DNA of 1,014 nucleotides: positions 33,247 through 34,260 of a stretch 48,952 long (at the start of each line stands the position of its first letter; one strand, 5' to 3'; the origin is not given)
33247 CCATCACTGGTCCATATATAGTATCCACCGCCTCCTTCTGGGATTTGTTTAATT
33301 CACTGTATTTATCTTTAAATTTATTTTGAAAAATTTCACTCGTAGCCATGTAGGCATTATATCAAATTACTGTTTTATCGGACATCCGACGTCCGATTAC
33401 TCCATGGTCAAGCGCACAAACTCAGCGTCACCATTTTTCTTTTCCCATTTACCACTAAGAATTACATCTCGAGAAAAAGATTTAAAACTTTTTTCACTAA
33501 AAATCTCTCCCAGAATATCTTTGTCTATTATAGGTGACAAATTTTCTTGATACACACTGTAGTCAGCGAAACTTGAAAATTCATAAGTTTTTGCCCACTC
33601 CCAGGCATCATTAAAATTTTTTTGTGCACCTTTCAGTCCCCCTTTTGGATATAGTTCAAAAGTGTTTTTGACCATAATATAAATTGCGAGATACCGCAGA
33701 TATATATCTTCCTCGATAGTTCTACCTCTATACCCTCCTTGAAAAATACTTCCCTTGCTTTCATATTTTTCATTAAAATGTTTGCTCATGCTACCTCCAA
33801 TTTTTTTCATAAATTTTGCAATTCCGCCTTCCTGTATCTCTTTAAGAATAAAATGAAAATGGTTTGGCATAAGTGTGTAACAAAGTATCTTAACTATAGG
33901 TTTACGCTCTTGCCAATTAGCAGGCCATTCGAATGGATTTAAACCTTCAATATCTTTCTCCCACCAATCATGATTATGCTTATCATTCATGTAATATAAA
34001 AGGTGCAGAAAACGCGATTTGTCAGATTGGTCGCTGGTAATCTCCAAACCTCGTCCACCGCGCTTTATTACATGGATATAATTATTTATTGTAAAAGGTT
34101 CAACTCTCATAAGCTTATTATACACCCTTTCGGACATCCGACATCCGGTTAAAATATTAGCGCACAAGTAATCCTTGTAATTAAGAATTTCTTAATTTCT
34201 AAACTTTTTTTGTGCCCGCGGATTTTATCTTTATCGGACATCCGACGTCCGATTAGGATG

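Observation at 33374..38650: Two divergent RAYT-type HUH transposase homologues, each with a private palindromic repeat family, bracket a giant tail-fibre-like protein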

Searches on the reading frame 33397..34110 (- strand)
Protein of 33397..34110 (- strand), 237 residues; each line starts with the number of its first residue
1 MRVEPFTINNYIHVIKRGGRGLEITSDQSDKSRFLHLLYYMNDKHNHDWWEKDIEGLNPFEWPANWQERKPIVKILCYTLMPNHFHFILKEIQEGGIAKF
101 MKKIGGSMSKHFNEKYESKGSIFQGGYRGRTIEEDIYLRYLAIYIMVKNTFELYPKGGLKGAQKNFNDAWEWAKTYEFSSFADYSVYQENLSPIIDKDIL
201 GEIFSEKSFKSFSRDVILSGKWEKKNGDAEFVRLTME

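Call 4: search_protein_families(library=pfam, proteins=[window:33397-34110:-], max_evalue=0.01)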
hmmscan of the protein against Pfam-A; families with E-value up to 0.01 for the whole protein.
window:33397-34110:- (237 aa): 1 family
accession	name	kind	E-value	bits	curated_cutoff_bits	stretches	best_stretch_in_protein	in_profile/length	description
PF01797.21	Y1_Tnp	-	1.2e-07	32.3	23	1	73-145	41-118/121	Transposase IS200 like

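Call 5: search_protein_families(library=ncbifam, proteins=[window:33397-34110:-], max_evalue=0.01)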
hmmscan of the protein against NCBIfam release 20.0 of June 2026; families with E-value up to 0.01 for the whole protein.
window:33397-34110:- (237 aa): 1 family
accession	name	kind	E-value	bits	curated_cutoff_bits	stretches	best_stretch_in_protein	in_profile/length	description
NF047646.1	REP_Tyr_transpos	equivalog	2.8e-07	30.5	80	1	71-147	45-129/146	REP-associated tyrosine transposase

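Call 20: find_homologous_proteins(query=window:33397-34110:-, max_evalue=0.00001)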
Query window:33397-34110:- (237 aa): 613 proteins with E <= 0.00001 among 700 candidates; the best 120 are listed.
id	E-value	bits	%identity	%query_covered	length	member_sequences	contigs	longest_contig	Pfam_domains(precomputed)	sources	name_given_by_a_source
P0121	4.0e-160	549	100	100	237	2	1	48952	PF01797.22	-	-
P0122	7.5e-120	417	74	100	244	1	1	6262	PF01797.22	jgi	-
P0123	1.9e-117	409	74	100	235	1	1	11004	PF01797.22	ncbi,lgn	ncbi:MAG: transposase [Patescibacteria group bacterium]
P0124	5.4e-117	408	72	100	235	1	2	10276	PF01797.22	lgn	-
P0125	8.1e-102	358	68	100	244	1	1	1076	PF01797.22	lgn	-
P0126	1.8e-97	344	62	100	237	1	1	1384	PF01797.22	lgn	-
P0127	1.5e-96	341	64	100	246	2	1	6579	PF01797.22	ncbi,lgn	-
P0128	4.7e-96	339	63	100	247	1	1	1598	PF01797.22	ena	-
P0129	6.1e-95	336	61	100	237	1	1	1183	PF01797.22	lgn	-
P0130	2.3e-93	330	62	100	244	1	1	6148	PF01797.22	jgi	-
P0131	9.5e-93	328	62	100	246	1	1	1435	PF01797.22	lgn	-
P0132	3.5e-91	323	60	100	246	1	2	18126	PF01797.22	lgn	-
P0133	3.0e-90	320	60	100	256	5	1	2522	PF01797.22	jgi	-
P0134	2.9e-89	317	57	100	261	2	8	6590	PF01797.22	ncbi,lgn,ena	-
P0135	1.4e-88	315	59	100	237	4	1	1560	PF01797.22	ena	-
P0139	3.4e-87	310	70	81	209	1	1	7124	PF01797.22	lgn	-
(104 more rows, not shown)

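Call 21: find_encoding_contigs(protein=P0123, flank=10000, max_places=3)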
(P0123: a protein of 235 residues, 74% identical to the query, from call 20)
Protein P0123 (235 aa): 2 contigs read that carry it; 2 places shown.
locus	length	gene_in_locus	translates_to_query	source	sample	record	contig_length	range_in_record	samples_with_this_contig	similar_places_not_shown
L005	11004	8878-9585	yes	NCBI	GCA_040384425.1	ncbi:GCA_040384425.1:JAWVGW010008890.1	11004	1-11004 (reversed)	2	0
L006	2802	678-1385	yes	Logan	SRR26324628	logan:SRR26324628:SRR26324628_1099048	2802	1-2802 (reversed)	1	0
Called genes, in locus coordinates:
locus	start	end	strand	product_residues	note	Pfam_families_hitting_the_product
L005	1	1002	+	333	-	?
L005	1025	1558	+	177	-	PF02224:Cytidylate_kin (weak), PF13189:Cytidylate_kin2, PF13238:AAA_18, PF01202:SKI (faint), PF13207:AAA_17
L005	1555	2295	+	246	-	PF04402:SIMPL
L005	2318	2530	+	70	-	-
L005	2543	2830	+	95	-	-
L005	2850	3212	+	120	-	-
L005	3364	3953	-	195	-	PF17770:RNase_J_C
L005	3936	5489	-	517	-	-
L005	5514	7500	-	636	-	PF00496:SBP_bac_5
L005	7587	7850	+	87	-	PF01197:Ribosomal_L31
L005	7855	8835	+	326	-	PF03462:PCRF, PF00472:RF-1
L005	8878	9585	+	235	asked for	PF01797:Y1_Tnp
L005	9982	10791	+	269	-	PF00318:Ribosomal_S2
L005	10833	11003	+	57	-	?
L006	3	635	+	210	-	?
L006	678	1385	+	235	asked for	PF01797:Y1_Tnp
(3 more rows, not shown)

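Call 22: find_encoding_contigs(protein=P0124, flank=10000, max_places=3)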
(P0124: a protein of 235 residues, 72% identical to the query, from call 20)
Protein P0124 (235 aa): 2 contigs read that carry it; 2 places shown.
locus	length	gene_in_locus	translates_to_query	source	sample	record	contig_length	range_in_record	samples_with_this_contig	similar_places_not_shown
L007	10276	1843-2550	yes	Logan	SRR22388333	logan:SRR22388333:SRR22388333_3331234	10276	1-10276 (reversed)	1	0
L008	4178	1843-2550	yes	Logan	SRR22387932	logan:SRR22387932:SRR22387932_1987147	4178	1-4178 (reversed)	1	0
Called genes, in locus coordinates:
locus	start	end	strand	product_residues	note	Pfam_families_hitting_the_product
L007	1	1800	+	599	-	?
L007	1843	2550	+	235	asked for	PF01797:Y1_Tnp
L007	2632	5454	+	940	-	PF01935:DUF87 (faint), PF26449:DUF8128, PF12696:TraG-D_C (faint), PF02534:T4SS-DNA_transf (faint)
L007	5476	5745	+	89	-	PF24113:DUF7387 (weak)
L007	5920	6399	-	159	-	-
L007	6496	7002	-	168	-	PF00334:NDK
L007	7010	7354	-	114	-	PF00453:Ribosomal_L20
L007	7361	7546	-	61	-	PF01632:Ribosomal_L35p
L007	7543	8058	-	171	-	PF05198:IF3_N, PF00707:IF3_C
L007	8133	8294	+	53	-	-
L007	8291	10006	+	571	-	PF02683:DsbD_TM (weak), PF08534:Redoxin, PF00578:AhpC-TSA, PF13905:Thioredoxin_8, PF17991:Thioredoxin_10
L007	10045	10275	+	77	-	?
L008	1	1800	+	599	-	?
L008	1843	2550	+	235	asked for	PF01797:Y1_Tnp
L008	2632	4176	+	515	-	?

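Call 38: find_encoding_contigs(protein=P0121, flank=1000, max_places=5)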
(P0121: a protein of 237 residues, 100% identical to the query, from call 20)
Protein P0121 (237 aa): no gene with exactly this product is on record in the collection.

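Call 46: find_encoding_contigs(protein=P0122, flank=10000, max_places=3)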
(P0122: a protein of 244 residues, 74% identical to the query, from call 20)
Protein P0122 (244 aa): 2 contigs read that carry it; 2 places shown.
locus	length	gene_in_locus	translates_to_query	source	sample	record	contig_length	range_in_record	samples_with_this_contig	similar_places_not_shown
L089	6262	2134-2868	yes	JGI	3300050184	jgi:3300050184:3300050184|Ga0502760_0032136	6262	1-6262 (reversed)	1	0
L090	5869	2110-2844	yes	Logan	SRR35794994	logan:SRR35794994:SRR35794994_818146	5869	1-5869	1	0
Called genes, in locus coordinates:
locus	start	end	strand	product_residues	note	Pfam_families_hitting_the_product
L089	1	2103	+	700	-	?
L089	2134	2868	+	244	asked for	PF01797:Y1_Tnp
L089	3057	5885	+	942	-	PF26449:DUF8128, PF02534:T4SS-DNA_transf (weak), PF01935:DUF87 (weak), PF10412:TrwB_AAD_bind (faint), PF13401:AAA_22 (faint)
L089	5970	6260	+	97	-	?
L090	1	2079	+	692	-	?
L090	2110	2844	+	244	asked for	PF01797:Y1_Tnp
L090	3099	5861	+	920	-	PF26449:DUF8128, PF01935:DUF87 (weak), PF02534:T4SS-DNA_transf (weak), PF10412:TrwB_AAD_bind (faint), PF13401:AAA_22 (faint)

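Call 54: search_protein_families(library=pfam, alignment_id=A3, max_evalue=0.001)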
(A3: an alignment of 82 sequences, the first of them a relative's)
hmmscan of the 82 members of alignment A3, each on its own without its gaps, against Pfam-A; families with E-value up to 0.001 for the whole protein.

A. member 1, L005:7831-8835:+ (334 aa): 2 families
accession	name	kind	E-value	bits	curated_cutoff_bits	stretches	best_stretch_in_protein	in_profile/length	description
PF03462.23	PCRF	-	1.5e-47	162.4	24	1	23-178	37-194/194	PCRF domain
PF00472.26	RF-1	-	1.6e-36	125.2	35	1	187-295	3-116/116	RF-1 domain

B. families by the number of members that match (of 82 scanned): 127 families (the first 25 are shown)
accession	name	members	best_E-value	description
PF07963.17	N_methyl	5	7.4e-10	Prokaryotic N-terminal methylation motif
PF13847.12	Methyltransf_31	4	1.1e-17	Methyltransferase domain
PF08241.18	Methyltransf_11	4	2e-16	Methyltransferase domain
PF13649.12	Methyltransf_25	4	2e-15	Methyltransferase domain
PF14559.12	TPR_19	4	1.7e-13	Tetratricopeptide repeat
PF01209.24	Ubie_methyltran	4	3.6e-13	ubiE/COQ5 methyltransferase family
PF08242.18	Methyltransf_12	4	8.5e-11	Methyltransferase domain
PF01135.25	PCMT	4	2e-07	Protein-L-isoaspartate(D-aspartate) O-methyltransferase (PCMT)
PF13489.12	Methyltransf_23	4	2.6e-07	Methyltransferase domain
PF13428.12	TPR_14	4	2.8e-07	Tetratricopeptide repeat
PF13431.12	TPR_17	4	4.1e-07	Tetratricopeptide repeat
PF01746.26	tRNA_m1G_MT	3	4.8e-42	tRNA (Guanine-1)-methyltransferase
PF04932.20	Wzy_C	3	1.2e-21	O-Antigen ligase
PF13884.11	Peptidase_S74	3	3.5e-13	Chaperone of endosialidase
PF07719.23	TPR_2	3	3.4e-08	Tetratricopeptide repeat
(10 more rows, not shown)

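Call 55: search_protein_families(library=pfam, alignment_id=A4, max_evalue=0.001)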
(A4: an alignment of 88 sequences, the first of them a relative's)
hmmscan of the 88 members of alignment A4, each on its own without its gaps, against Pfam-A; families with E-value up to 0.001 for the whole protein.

A. member 1, L005:9654-10022:- (122 aa): 0 families

B. families by the number of members that match (of 88 scanned): 112 families (the first 25 are shown)
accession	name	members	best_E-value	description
PF03989.18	DNA_gyraseA_C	4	3.9e-73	DNA gyrase C-terminal domain, beta-propeller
PF00932.25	LTD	4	5.2e-11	Lamin Tail Domain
PF00521.26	DNA_topoisoIV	3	3e-62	DNA gyrase/topoisomerase IV, subunit A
PF06750.18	A24_N_bact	3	7.3e-31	Bacterial Peptidase A24 N-terminal domain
PF14559.12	TPR_19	3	2.1e-17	Tetratricopeptide repeat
PF02450.21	LCAT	3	5e-17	Lecithin:cholesterol acyltransferase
PF07719.23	TPR_2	3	2.1e-15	Tetratricopeptide repeat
PF01478.23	Peptidase_A24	3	2.1e-13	Type IV leader peptidase family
PF13414.12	TPR_11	3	1.3e-11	TPR repeat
PF00515.34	TPR_1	3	6.8e-11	Tetratricopeptide repeat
PF07963.17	N_methyl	3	1.3e-08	Prokaryotic N-terminal methylation motif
PF13431.12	TPR_17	3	3.5e-07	Tetratricopeptide repeat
PF20720.3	nSTAND3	3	2.3e-06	Novel STAND NTPase 3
PF13174.12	TPR_6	3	3.9e-06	Tetratricopeptide repeat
PF13401.12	AAA_22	3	4.3e-06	AAA domain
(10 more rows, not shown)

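Call 58: search_protein_families(library=pfam, alignment_id=A5, max_evalue=0.001)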
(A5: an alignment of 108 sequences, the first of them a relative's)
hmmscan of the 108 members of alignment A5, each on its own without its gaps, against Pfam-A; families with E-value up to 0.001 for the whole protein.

A. member 1, L005:3936-5489:- (517 aa): 3 families
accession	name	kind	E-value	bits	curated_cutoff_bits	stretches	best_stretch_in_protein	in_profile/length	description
PF22505.1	RNase_J_b_CASP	-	2.7e-41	140.7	27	1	314-438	1-125/126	Ribonuclease J, beta-CASP domain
PF00753.33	Lactamase_B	-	9.2e-11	42.5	22.7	1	112-250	7-145/196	Metallo-beta-lactamase superfamily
PF12706.13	Lactamase_B_2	-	4.1e-10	40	27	1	151-245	24-133/200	Beta-lactamase superfamily domain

B. families by the number of members that match (of 108 scanned): 161 families (the first 25 are shown)
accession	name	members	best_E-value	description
PF01580.24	FtsK_SpoIIIE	5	2.7e-62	FtsK/SpoIIIE family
PF17854.6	FtsK_alpha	5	4.2e-29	FtsK alpha domain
PF07963.17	N_methyl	5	6.7e-09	Prokaryotic N-terminal methylation motif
PF09397.16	FtsK_gamma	4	9.8e-29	Ftsk gamma domain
PF00466.25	Ribosomal_L10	4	6.9e-21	Ribosomal protein L10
PF09136.16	Glucodextran_B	4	7.9e-11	Glucodextranase, domain B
PF13662.12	Toprim_4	3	9.4e-18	Toprim domain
PF01751.28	Toprim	3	1.1e-08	Toprim domain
PF01935.23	DUF87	3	8.3e-05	Helicase HerA, central domain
PF13401.12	AAA_22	3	0.00023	AAA domain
PF00773.25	RNB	2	4e-110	RNB domain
PF08275.17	DNAG_N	2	3.9e-42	DNA primase catalytic core, N-terminal domain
PF00437.27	T2SSE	2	9.3e-40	Type II/IV secretion system protein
PF00534.26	Glycos_transf_1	2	4.3e-36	Glycosyl transferases group 1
PF01807.25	Zn_ribbon_DnaG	2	2.2e-33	CHC2 zinc finger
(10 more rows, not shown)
